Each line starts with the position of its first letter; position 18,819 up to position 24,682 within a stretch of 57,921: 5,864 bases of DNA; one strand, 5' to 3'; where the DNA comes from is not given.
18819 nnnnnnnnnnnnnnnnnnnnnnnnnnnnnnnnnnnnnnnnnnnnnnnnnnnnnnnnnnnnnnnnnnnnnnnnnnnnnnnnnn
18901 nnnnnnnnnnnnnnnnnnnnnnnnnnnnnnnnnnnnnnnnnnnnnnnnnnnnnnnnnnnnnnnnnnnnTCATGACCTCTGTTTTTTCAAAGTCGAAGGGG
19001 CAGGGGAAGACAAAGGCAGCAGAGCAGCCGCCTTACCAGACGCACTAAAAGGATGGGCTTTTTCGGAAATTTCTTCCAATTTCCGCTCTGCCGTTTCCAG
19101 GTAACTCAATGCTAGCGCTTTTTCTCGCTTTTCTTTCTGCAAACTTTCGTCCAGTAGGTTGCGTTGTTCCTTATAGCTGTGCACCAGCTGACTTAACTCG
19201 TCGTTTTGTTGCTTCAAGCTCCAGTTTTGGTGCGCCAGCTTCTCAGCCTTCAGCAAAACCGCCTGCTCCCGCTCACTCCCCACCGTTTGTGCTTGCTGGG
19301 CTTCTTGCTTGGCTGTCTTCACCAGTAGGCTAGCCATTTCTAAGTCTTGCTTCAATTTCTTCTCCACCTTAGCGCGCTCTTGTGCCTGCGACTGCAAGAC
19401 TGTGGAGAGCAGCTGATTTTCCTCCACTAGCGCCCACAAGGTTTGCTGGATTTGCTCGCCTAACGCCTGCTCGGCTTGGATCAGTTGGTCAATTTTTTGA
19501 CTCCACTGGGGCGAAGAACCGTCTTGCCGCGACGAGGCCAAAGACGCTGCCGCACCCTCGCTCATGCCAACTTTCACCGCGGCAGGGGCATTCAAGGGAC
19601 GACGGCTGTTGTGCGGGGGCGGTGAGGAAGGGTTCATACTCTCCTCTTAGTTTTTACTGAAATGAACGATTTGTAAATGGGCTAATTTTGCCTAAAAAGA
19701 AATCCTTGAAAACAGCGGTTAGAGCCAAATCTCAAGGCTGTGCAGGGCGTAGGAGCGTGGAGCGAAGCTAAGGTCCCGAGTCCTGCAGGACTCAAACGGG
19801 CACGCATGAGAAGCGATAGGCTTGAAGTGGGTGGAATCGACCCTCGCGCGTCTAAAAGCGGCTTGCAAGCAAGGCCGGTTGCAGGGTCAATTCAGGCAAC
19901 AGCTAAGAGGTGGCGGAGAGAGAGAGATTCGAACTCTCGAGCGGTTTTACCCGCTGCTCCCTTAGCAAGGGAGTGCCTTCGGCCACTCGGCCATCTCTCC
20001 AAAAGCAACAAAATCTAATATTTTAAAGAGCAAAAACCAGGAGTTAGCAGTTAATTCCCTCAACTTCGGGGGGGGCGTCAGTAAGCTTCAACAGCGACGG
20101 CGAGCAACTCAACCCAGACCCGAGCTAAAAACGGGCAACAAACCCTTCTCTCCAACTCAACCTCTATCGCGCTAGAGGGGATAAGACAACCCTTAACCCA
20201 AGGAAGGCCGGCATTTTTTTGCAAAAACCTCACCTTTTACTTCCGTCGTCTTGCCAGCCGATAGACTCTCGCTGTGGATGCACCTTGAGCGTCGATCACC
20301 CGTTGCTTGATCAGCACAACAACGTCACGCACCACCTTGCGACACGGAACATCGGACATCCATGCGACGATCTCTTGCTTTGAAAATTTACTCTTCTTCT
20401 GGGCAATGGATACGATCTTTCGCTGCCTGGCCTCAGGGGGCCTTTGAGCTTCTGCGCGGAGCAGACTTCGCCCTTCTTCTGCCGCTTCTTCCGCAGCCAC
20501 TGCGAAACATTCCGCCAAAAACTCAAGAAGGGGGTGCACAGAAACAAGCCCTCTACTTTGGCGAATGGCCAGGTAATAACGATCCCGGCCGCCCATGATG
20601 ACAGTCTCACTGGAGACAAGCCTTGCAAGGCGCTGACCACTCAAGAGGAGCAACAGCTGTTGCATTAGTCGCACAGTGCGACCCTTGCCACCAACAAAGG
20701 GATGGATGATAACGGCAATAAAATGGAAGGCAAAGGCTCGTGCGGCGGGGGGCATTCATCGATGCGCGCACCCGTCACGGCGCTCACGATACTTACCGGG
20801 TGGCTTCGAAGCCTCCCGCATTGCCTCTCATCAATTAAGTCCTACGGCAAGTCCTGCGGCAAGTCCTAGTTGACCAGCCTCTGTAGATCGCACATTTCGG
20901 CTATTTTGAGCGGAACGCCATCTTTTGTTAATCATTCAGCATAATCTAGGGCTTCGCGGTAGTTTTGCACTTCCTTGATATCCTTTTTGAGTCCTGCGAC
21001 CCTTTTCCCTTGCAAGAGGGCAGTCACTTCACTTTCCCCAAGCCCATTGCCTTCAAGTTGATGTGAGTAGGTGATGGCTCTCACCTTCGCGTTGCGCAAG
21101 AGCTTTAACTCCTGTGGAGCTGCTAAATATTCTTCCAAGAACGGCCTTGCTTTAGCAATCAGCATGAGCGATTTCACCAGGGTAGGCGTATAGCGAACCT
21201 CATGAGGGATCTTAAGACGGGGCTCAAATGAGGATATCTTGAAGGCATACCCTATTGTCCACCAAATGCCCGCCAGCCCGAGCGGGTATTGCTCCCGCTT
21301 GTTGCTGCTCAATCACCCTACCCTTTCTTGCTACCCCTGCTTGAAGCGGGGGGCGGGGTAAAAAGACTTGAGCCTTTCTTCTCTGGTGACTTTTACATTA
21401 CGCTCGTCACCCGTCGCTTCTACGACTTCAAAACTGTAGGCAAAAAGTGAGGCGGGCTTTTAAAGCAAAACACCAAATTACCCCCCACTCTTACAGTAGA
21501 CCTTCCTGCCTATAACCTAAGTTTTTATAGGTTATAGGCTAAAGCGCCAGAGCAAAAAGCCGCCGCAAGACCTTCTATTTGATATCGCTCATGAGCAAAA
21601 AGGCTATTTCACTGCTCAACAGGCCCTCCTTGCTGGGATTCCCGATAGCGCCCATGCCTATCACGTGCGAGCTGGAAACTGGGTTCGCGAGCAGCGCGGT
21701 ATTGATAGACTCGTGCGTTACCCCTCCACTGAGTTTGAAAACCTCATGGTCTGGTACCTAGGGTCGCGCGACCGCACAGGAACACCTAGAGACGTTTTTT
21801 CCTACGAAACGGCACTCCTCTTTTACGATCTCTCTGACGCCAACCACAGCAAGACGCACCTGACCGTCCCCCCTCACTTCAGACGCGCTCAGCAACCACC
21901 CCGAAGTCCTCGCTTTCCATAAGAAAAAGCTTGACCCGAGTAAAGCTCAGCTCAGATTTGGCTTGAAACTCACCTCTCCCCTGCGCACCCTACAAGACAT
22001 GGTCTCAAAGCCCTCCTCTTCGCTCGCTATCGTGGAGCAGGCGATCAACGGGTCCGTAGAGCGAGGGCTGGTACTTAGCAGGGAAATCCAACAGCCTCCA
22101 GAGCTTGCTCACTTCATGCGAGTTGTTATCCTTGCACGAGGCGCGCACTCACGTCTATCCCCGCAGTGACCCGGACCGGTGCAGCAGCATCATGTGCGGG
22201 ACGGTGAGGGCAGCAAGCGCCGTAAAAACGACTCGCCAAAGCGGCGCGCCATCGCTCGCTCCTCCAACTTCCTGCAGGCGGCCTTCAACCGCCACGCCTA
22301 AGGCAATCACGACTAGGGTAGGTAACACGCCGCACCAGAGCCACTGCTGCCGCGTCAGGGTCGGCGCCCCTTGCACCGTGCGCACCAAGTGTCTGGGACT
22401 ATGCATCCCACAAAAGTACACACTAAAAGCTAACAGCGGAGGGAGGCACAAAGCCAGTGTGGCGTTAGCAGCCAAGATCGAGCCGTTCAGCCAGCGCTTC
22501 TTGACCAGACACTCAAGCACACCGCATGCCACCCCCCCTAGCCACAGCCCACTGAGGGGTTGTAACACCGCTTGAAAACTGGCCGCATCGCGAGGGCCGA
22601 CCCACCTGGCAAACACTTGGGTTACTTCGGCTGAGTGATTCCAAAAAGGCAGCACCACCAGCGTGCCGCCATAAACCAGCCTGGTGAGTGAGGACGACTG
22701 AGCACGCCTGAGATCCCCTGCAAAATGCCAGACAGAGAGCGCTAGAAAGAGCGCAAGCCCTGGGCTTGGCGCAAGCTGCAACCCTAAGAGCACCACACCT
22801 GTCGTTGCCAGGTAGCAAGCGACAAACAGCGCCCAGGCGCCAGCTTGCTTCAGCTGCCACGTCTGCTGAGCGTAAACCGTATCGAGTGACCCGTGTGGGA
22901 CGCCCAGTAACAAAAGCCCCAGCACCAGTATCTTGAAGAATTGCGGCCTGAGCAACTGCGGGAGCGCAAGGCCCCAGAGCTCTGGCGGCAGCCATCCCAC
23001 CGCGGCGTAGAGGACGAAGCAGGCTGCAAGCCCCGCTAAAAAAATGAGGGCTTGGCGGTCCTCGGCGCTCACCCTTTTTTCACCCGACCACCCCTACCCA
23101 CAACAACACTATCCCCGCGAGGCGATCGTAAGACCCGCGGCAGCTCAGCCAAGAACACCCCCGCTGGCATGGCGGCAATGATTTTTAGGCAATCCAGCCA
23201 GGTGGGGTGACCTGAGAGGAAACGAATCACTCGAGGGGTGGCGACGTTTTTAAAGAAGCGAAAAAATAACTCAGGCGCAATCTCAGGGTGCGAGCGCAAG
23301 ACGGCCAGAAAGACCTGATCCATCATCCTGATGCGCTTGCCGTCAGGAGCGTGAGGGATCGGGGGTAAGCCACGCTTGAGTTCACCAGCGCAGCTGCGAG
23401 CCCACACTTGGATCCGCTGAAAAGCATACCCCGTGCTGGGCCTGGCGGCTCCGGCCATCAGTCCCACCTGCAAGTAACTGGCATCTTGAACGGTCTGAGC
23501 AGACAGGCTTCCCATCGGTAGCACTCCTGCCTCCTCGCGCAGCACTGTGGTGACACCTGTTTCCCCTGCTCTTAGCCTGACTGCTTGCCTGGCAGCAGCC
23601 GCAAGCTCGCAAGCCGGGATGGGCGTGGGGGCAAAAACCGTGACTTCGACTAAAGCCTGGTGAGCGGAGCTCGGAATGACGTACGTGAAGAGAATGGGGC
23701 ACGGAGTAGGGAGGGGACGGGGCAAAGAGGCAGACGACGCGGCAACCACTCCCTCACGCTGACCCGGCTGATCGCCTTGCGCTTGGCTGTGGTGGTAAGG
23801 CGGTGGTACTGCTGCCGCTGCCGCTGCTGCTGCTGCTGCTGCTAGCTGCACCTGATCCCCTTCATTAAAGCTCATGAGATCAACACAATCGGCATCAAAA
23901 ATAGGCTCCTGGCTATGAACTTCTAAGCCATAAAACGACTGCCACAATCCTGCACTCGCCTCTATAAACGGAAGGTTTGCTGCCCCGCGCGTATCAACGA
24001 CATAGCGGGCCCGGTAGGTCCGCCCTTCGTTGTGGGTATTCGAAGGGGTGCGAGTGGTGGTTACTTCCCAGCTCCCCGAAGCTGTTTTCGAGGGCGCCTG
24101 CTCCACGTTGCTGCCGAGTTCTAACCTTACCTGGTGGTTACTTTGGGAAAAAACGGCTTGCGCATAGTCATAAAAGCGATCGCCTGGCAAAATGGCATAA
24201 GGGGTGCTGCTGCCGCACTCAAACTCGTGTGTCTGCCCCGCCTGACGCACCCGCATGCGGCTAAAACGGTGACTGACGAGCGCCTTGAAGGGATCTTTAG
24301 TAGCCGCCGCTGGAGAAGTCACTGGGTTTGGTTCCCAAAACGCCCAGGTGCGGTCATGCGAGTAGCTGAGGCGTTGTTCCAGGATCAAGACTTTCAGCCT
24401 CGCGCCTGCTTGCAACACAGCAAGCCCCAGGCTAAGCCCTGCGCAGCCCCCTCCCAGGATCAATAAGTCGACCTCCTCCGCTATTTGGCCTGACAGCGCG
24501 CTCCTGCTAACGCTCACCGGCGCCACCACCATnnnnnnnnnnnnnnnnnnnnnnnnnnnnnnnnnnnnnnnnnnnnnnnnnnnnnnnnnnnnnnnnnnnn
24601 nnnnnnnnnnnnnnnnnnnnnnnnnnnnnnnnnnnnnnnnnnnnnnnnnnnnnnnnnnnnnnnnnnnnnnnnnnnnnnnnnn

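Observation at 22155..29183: Complete self-contained rhodopsin photosystem: rhodopsin-crtE-crtI-crtB-crtY-blh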

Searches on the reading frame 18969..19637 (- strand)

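Call 8: search_protein_families(library=pfam, proteins=[window:18969-19637:-], max_evalue=0.01)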
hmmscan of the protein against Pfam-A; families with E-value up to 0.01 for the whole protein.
window:18969-19637:- (222 aa): 1 family
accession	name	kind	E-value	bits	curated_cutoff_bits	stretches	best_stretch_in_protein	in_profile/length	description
PF14775.11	NYD-SP28_assoc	-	0.0073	16.8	27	1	126-155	30-59/60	Sperm tail C-terminal domain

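Call 57: search_protein_families(library=pfam, proteins=[window:18969-19637:-], max_evalue=1)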
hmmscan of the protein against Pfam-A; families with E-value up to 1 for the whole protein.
window:18969-19637:- (222 aa): 2 families
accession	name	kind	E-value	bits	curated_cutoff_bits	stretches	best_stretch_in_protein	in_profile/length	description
PF14775.11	NYD-SP28_assoc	-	0.0073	16.8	27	1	126-155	30-59/60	Sperm tail C-terminal domain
PF24729.2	Acb2_Tad1_hairpin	-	0.31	11.7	27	1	160-183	25-48/58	Acb2/Tad1, hairpin domain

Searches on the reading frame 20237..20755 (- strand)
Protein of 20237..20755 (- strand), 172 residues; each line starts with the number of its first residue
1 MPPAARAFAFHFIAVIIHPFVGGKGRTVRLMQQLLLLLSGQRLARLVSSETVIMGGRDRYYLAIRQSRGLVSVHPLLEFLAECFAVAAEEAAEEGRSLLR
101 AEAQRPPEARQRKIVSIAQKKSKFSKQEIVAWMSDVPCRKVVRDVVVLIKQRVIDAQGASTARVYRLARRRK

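Call 8: search_protein_families(library=pfam, proteins=[window:20237-20755:-], max_evalue=0.01)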
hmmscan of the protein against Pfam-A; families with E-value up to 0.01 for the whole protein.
window:20237-20755:- (172 aa): 1 family
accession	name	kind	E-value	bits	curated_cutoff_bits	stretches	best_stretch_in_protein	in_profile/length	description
PF02661.23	Fic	-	0.00017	22.8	24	1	2-36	59-93/93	Fic/DOC family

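Call 57: search_protein_families(library=pfam, proteins=[window:20237-20755:-], max_evalue=1)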
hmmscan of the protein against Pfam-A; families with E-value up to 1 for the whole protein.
window:20237-20755:- (172 aa): 1 family
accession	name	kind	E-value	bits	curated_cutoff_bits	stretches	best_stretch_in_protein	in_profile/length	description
PF02661.23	Fic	-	0.00017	22.8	24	1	2-36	59-93/93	Fic/DOC family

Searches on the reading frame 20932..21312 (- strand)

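Call 8: search_protein_families(library=pfam, proteins=[window:20932-21312:-], max_evalue=0.01)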
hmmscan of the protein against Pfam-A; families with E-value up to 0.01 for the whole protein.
window:20932-21312:- (126 aa): 1 family
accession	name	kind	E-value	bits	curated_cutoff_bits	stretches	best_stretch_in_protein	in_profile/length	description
PF13784.11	Fic_N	-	0.00068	20.1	26.7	1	83-125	39-80/82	Fic/DOC family N-terminal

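Call 57: search_protein_families(library=pfam, proteins=[window:20932-21312:-], max_evalue=1)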
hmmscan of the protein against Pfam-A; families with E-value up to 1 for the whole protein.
window:20932-21312:- (126 aa): 1 family
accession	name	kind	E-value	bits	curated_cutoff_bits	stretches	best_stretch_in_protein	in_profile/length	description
PF13784.11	Fic_N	-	0.00068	20.1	26.7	1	83-125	39-80/82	Fic/DOC family N-terminal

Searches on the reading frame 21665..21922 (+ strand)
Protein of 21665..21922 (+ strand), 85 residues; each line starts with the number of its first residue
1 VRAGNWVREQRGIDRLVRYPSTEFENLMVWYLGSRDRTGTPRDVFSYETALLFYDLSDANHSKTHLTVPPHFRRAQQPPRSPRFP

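Call 8: search_protein_families(library=pfam, proteins=[window:21665-21922:+], max_evalue=0.01)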
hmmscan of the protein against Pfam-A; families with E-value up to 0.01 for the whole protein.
window:21665-21922:+ (85 aa): 0 families

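Call 57: search_protein_families(library=pfam, proteins=[window:21665-21922:+], max_evalue=1)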
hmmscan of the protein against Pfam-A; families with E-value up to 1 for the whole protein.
window:21665-21922:+ (85 aa): 1 family
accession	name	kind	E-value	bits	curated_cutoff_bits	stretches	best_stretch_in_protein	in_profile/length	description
PF12318.13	FAD-SLDH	-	0.066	13.9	24.2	1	29-65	116-151/163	Membrane bound FAD containing D-sorbitol dehydrogenase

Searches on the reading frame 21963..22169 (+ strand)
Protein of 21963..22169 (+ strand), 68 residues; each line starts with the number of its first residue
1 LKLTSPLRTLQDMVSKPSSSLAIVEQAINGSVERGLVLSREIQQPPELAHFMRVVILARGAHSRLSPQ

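Call 57: search_protein_families(library=pfam, proteins=[window:21963-22169:+], max_evalue=1)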
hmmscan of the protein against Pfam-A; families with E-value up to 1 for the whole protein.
window:21963-22169:+ (68 aa): 0 families

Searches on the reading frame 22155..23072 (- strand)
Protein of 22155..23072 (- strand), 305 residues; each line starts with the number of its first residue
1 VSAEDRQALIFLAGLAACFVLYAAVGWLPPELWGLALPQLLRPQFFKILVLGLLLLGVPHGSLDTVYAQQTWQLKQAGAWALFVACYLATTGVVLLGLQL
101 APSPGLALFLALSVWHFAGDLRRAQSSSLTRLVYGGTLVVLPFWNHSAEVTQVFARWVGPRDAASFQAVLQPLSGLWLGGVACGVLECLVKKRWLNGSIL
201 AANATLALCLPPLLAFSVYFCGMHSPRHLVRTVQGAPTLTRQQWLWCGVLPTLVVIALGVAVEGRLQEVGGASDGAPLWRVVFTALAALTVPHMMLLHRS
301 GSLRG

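Call 3: search_protein_families(library=pfam, proteins=[window:22155-23072:-])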
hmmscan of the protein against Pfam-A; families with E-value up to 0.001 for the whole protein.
window:22155-23072:- (305 aa): 1 family
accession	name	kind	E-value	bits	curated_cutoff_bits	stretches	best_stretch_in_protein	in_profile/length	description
PF15461.11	BCD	-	3.2e-36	125.8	28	1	52-297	2-263/267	Beta-carotene 15,15'-dioxygenase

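Call 4: search_protein_families(library=ncbifam, proteins=[window:22155-23072:-])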
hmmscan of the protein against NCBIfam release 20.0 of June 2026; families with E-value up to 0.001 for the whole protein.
window:22155-23072:- (305 aa): 1 family
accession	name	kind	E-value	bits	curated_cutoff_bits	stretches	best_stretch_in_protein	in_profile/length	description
TIGR03753.1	blh_monoox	subfamily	1.8e-42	145.8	95.25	1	48-297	2-259/260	beta-carotene 15,15'-dioxygenase, Brp/Blh family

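Call 24: find_related_loci(query=window:22155-23072:-, collection=metagenome_contigs, flank=10000)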
Query window:22155-23072:- (305 aa) in metagenome_contigs; peptide patterns used: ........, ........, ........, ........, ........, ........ (x = any residue, [..] = any of these).
243 stretches matched a pattern, but none encodes a relative of the query by tblastn (E <= 1e-3).

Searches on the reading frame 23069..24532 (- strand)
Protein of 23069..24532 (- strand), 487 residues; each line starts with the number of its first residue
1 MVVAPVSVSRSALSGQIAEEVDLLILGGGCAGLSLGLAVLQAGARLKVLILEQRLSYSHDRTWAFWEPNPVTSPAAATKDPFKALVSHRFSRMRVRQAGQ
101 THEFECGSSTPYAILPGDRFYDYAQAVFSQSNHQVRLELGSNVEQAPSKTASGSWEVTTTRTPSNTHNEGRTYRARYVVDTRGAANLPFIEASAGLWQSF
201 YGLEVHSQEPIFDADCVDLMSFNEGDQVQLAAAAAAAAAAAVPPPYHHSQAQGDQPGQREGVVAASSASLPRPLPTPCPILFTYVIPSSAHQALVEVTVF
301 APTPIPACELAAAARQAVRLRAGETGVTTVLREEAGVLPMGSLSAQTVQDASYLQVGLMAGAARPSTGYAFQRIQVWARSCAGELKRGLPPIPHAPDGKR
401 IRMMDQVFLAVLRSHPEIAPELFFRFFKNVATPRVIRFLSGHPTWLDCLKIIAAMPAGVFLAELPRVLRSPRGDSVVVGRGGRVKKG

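Call 3: search_protein_families(library=pfam, proteins=[window:23069-24532:-])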
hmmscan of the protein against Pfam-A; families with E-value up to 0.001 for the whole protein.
window:23069-24532:- (487 aa): 2 families
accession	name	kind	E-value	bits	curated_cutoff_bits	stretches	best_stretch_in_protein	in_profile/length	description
PF05834.18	Lycopene_cycl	-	4.9e-41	141.5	23.4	2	281-456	187-371/380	Lycopene cyclase protein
PF01266.30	DAO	-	0.00088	19.3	27.9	0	22-70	1-50/353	FAD dependent oxidoreductase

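Call 4: search_protein_families(library=ncbifam, proteins=[window:23069-24532:-])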
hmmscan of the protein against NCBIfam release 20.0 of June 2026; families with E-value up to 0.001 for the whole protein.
window:23069-24532:- (487 aa): 5 families
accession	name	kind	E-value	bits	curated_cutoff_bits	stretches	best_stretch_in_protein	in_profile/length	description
TIGR01790.1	carotene-cycl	subfamily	4.6e-22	78.7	209.5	2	282-383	195-293/387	lycopene cyclase family protein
TIGR01789.1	lycopene_cycl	equivalog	8.4e-14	51.5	215.2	2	22-210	1-159/370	lycopene beta-cyclase CrtY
NF006144.0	PRK08294.1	subfamily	1.2e-05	23.8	560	0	93-185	115-209/637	phenol 2-monooxygenase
NF045687.1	LycopCycCtrL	equivalog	3.4e-05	23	500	0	21-223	2-181/410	lycopene beta cyclase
NF005599.0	PRK07333.1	equivalog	0.00072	18.2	549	0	17-57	9-49/414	ubiquinone biosynthesis hydroxylase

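Call 60: search_protein_representatives(protein=window:23069-24532:-)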
Query: 487 residues. Proteins with E-value up to 0.001 (for the whole library): 2499; up to 1e-10: 1691; up to 1e-30: 325. The best 150 are listed.
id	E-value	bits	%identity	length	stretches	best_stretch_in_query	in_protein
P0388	0.0e+00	1091.1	100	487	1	1-487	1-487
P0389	4.0e-81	289.5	48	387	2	280-469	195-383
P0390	1.8e-78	280.7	48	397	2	280-468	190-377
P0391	6.2e-76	272.3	46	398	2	274-468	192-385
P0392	9.2e-75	268.5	45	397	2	274-465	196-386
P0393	1.2e-74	268.2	44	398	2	280-468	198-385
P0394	2.7e-74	267.0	43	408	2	280-468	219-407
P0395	1.9e-70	254.2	44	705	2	280-468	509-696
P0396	4.3e-70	253.1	42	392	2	280-482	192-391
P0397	1.4e-69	251.4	44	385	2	280-471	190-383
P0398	5.1e-69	249.6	47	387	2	280-468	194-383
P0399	1.5e-66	241.5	45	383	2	280-465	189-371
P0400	2.8e-66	240.5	41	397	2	275-468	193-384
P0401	7.7e-65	235.8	42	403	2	280-463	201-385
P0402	2.9e-64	233.9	42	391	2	276-468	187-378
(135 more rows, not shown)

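Call 70: predict_structure(alignment_id=A4)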
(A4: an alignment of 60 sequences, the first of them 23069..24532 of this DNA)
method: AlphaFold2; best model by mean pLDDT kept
length: 487 residues; sequences in the alignment: 60
mean_pLDDT: 85.6   pTM: 0.86
mean pLDDT of the five models: 85.6, 84.5, 84.3, 83.9, 83.5
residues with pLDDT >= 90: 330; 70-90: 80; 50-70: 34; < 50: 43
segments of 3 or more residues with pLDDT < 50: 245-270, 474-487
pLDDT, mean of each block of 10 residues (from residue 1): 51 75 97 98 97 96 94 81 96 95 93 97 98 96 94 96 69 97 75 86 96 97 81 80 52 36 38 64 97 97 91 93 84 95 79 93 91 95 97 93 93 94 97 94 94 94 92 51 40
secondary structure, 60 per line:
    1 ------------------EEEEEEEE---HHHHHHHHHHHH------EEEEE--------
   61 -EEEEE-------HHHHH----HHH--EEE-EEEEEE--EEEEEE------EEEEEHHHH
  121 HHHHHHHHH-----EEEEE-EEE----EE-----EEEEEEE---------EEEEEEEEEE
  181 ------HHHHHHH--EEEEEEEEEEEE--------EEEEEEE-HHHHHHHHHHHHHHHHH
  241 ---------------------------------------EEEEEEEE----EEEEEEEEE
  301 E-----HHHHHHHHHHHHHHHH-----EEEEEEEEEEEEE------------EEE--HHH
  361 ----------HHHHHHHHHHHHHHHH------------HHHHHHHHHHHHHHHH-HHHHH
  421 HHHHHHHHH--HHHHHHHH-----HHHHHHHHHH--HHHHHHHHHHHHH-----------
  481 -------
elements in order: E19-26 H30-41 E48-52 E62-66 H74-78 E88-90 E92-97 E100-105 E112-116 H117-129 E135-139 E141-143 E155-161 E171-180 H187-193 E196-207 E216-222 H224-240 E280-287 E292-301 H307-322 E328-340 E353-355 H371-386 H399-414 H416-429 H432-439 H445-454 H457-469

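Call 78: fold_search(model_id=the predicted structure, library=pdb)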
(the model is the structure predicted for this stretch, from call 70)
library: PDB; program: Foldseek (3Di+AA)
matches with E <= 10: 1556; with E <= 0.001: 924
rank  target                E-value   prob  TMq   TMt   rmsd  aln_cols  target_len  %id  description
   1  3oz2                  2.0e-16  1.00  0.54  0.65   8.2       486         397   12  Crystal structure of a geranylgeranyl bacteriochlorophyll reductase-like (Ta0516) from Thermoplasma acidophilum at 1.60  (released 2010-10-27)
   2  3atq                  1.9e-15  1.00  0.54  0.58   7.5       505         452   11  Geranylgeranyl Reductase (GGR) from Sulfolobus acidocaldarius (released 2011-05-04)
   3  4opi                  2.5e-15  1.00  0.56  0.60   6.7       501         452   12  Constructing tailored isoprenoid products by structure-guided modification of geranylgeranyl reductase. (released 2014-07-09)
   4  4opt                  2.9e-15  1.00  0.52  0.56  10.0       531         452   12  Constructing tailored isoprenoid products by structure-guided modification of geranylgeranyl reductase (released 2014-07-09)
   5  4n9x                  5.5e-15  1.00  0.48  0.60   7.7       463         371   16  Crystal Structure of the OCTAPRENYL-METHYL-METHOXY-BENZQ MOLECULE from Erwina carotovora subsp. atroseptica strain SCRI  (released 2013-11-20)
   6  4opl                  9.7e-15  1.00  0.53  0.56   9.9       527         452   12  Constructing tailored isoprenoid products by structure-guided modification of geranylgeranyl reductase. (released 2014-07-09)
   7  4opg                  1.0e-14  1.00  0.52  0.56  10.0       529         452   11  Constructing tailored isoprenoid products by structure-guided modification of geranylgeranyl reductase. (released 2014-07-09)
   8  6u0p_C                1.9e-14  1.00  0.51  0.44  11.0       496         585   13  Crystal structure of PieE, the flavin-dependent monooxygenase involved in the biosynthesis of piericidin A1 (released 2020-03-11)
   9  4opu                  2.3e-14  1.00  0.55  0.59   8.5       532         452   11  Constructing tailored isoprenoid products by structure-guided modification of geranylgeranyl reductase (released 2014-07-09)
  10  3nix_E                3.0e-14  1.00  0.53  0.62   6.7       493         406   12  Crystal structure of flavoprotein/dehydrogenase from Cytophaga hutchinsonii. Northeast Structural Genomics Consortium  (released 2010-06-30)
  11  2r0g_A                4.0e-14  1.00  0.46  0.44  12.1       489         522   14  Chromopyrrolic acid-soaked RebC with bound 7-carboxy-K252c (released 2007-09-25)
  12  3nix_C                5.0e-14  1.00  0.54  0.63   6.9       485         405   12  Crystal structure of flavoprotein/dehydrogenase from Cytophaga hutchinsonii. Northeast Structural Genomics Consortium  (released 2010-06-30)
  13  3nix_D                7.0e-14  1.00  0.52  0.61   6.6       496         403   12  Crystal structure of flavoprotein/dehydrogenase from Cytophaga hutchinsonii. Northeast Structural Genomics Consortium  (released 2010-06-30)
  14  2r0g_B                7.0e-14  1.00  0.48  0.45  10.8       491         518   15  Chromopyrrolic acid-soaked RebC with bound 7-carboxy-K252c (released 2007-09-25)
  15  6u0p_F                8.3e-14  1.00  0.51  0.44  11.0       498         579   14  Crystal structure of PieE, the flavin-dependent monooxygenase involved in the biosynthesis of piericidin A1 (released 2020-03-11)
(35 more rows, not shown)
